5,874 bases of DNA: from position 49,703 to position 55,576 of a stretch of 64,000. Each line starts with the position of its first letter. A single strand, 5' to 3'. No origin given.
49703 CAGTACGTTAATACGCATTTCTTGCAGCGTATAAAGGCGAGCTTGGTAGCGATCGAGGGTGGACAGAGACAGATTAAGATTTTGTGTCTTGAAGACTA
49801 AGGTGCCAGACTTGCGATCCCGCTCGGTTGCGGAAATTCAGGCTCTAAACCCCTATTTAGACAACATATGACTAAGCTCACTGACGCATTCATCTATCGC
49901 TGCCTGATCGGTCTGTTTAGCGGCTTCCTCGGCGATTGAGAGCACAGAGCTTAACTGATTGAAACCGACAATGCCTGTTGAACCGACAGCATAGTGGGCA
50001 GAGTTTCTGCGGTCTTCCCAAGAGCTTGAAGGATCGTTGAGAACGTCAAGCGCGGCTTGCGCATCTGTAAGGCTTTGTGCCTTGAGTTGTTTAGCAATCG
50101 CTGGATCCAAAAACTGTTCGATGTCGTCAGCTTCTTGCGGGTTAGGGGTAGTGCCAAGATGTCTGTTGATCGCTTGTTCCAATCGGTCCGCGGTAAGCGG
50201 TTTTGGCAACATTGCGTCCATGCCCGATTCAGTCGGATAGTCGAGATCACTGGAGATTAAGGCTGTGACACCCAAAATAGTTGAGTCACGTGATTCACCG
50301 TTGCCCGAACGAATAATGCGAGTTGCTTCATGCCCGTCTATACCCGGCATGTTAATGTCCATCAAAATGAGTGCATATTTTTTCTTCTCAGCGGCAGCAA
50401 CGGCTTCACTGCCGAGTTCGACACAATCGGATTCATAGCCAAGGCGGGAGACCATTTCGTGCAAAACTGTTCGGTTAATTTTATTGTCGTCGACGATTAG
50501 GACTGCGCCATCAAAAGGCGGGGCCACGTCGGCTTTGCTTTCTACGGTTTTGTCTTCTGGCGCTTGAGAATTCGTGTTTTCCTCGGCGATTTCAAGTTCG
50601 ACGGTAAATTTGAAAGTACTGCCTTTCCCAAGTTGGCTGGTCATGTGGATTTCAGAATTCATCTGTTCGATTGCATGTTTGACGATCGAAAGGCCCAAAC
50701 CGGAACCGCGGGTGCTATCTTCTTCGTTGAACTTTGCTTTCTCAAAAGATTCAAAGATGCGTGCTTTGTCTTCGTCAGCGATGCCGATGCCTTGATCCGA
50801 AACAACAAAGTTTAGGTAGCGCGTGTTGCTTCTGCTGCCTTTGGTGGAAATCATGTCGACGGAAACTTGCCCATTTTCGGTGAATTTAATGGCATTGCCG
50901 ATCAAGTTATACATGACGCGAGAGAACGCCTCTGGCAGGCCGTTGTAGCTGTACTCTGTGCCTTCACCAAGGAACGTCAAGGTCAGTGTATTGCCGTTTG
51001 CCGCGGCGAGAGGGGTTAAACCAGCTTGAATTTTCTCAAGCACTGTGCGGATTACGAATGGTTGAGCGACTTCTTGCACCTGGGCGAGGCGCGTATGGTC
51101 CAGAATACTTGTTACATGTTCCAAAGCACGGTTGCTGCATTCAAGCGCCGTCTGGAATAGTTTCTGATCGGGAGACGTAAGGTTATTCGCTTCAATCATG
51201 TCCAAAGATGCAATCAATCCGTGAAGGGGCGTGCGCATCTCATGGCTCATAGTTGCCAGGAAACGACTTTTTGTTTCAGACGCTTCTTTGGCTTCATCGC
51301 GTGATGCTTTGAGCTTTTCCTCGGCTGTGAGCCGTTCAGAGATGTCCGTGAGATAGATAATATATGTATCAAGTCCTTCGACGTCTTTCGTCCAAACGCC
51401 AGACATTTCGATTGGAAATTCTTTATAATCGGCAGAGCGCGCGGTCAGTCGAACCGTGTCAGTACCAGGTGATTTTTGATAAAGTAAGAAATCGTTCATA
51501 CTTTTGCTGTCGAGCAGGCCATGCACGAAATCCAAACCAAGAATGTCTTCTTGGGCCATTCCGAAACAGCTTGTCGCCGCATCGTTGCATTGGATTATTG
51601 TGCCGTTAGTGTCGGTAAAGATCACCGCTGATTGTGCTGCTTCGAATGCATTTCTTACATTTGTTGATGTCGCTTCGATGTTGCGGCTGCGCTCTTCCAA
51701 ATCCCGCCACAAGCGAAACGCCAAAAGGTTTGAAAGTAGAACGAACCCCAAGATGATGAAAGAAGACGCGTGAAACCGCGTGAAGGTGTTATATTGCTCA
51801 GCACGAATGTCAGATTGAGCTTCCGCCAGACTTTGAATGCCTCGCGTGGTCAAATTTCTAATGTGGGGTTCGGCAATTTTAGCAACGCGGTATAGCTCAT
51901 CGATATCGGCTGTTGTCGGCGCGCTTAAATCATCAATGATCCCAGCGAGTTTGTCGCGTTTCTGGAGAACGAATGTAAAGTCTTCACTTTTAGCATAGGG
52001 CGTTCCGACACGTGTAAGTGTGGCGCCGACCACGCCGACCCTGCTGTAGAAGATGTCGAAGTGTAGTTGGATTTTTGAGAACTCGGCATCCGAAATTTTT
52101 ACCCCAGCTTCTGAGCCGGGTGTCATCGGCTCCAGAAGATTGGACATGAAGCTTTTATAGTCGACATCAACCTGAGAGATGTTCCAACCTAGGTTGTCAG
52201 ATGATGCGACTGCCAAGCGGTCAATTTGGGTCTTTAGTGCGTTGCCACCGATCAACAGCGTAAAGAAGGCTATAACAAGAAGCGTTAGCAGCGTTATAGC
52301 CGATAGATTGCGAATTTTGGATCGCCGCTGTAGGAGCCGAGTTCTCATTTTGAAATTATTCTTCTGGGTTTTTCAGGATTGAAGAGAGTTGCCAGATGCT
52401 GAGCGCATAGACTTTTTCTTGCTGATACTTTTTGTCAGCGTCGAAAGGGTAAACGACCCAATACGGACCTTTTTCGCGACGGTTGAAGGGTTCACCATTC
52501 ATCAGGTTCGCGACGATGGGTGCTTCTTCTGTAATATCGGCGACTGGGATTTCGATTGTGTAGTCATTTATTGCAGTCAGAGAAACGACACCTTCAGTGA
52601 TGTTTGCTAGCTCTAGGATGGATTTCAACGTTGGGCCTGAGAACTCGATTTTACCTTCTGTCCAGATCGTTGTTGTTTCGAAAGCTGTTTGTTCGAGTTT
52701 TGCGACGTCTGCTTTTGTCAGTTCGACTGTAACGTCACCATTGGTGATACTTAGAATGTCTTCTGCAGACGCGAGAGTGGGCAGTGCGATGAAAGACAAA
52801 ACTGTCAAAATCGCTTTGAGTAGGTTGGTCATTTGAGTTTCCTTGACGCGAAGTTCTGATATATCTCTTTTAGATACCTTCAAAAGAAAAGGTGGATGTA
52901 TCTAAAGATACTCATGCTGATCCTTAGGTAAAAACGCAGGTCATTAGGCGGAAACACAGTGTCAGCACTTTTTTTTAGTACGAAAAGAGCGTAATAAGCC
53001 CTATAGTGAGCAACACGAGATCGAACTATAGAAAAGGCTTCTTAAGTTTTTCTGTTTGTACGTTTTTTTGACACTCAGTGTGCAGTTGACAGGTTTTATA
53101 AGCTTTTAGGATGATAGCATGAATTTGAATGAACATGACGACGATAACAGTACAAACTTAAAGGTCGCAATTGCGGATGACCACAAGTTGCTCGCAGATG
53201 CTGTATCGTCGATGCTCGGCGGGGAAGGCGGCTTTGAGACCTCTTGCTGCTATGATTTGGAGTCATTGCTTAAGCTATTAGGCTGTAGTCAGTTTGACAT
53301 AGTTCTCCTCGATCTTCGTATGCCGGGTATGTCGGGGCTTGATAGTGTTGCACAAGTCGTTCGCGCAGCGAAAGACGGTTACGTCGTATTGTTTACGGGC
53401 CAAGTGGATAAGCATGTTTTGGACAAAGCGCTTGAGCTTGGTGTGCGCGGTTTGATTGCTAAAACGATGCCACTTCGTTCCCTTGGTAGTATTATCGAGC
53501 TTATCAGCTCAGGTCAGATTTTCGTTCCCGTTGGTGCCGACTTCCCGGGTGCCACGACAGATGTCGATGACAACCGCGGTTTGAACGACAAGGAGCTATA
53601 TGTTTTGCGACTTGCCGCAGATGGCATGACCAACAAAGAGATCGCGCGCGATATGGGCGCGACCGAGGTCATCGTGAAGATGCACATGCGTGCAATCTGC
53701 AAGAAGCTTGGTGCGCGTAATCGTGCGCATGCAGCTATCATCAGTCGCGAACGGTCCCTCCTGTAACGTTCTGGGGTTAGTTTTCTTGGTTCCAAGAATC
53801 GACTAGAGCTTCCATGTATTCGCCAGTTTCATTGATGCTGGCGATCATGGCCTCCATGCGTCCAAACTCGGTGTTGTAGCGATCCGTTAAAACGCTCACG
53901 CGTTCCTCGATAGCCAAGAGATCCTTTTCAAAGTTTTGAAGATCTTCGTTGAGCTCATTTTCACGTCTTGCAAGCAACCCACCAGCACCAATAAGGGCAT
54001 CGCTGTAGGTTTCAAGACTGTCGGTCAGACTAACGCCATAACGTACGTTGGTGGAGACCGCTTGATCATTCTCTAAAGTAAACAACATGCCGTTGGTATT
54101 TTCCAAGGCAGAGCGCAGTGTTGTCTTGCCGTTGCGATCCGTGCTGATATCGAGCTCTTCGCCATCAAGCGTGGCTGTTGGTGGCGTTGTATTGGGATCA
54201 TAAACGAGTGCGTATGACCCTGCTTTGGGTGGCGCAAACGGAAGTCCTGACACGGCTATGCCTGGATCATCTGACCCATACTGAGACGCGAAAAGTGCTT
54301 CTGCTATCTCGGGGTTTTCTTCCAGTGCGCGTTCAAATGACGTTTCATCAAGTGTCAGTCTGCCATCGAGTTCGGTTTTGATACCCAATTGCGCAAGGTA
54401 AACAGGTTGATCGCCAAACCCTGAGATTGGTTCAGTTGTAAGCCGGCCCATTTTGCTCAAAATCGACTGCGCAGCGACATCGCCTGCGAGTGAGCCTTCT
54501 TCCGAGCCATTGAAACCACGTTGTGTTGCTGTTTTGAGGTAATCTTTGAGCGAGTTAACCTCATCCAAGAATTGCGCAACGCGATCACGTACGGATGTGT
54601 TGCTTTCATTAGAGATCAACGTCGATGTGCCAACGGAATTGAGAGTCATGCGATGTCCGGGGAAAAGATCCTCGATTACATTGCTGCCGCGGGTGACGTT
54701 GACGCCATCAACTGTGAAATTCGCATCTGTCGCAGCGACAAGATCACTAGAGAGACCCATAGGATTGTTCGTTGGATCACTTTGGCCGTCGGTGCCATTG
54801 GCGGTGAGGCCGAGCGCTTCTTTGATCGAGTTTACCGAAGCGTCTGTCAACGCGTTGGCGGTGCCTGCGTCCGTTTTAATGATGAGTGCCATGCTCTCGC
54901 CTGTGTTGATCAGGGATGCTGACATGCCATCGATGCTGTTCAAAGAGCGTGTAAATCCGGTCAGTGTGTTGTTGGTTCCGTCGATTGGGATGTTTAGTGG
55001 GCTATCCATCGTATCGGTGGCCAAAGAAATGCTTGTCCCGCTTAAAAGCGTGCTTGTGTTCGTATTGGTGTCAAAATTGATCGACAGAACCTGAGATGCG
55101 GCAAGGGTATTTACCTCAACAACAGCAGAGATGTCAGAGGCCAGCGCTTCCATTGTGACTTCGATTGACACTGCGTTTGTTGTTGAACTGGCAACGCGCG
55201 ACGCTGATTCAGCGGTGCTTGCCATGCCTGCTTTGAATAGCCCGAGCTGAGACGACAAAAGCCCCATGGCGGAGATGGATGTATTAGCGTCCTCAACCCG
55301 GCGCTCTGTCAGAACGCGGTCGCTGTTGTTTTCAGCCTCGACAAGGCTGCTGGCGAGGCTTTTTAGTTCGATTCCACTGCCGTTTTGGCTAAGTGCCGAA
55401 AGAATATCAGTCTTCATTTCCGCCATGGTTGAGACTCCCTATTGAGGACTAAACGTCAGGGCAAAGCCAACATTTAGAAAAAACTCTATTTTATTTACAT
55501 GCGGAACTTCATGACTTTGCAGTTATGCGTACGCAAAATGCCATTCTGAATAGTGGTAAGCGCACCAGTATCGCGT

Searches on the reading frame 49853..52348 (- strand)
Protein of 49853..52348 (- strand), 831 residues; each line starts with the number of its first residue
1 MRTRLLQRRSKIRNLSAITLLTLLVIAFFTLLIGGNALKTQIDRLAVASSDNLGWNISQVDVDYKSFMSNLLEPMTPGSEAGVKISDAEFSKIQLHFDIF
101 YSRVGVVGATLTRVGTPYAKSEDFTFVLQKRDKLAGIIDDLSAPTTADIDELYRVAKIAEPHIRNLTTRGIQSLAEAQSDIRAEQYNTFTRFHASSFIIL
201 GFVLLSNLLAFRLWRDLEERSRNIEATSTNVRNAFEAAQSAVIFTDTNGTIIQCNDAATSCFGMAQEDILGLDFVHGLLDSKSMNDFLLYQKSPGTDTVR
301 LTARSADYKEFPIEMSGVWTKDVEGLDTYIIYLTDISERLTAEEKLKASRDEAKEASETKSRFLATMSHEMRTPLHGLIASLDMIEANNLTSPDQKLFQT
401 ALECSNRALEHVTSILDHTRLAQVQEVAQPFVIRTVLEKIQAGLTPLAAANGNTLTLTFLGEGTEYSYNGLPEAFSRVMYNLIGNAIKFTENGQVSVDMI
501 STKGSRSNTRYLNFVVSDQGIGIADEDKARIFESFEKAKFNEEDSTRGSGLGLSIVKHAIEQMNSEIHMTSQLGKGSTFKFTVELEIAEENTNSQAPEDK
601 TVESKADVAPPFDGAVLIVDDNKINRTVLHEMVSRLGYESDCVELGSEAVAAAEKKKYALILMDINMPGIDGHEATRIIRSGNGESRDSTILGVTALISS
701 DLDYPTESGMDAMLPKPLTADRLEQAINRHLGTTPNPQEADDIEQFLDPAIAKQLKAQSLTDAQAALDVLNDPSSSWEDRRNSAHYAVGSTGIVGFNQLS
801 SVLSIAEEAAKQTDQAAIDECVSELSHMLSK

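Call 22: search_protein_families(library=pfam, proteins=[window:49853-52348:-], max_evalue=0.001)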
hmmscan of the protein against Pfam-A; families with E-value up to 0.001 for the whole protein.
window:49853-52348:- (831 aa): 7 families
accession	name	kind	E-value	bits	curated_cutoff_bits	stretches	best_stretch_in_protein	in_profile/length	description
PF02518.31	HATPase_c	-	1.6e-22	80.5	26.4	1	472-586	3-110/111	Histidine kinase-, DNA gyrase B-, and HSP90-like ATPase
PF00072.30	Response_reg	-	2.3e-18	66.8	30.2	1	616-728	1-111/111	Response regulator receiver domain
PF00512.31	HisKA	-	1.1e-13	51.4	26.9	1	360-421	2-63/66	His Kinase A (phospho-acceptor) domain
PF13426.13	PAS_9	-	5.1e-08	33.6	27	1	241-338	3-103/103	PAS domain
PF00989.32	PAS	-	1.4e-06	28.8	22.6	1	231-277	3-49/113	PAS fold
PF13188.13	PAS_8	-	6.5e-05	23.1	21.8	1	232-278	4-53/65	PAS domain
PF08448.16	PAS_4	-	0.00083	20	23.1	0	235-274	1-40/110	PAS fold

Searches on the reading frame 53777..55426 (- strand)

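Call 3: search_protein_families(library=pfam, proteins=[window:53777-55426:-], max_evalue=0.01)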
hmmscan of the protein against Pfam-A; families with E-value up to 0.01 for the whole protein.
window:53777-55426:- (549 aa): 2 families
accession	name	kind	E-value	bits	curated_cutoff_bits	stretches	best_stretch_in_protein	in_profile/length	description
PF07195.17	FliD_C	-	6.8e-29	101.4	25.4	1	232-532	1-235/236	Flagellar hook-associated protein 2 C-terminus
PF02465.23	FliD_N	-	3.4e-05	24.8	24.8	1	17-112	1-97/97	Flagellar hook-associated protein 2 N-terminus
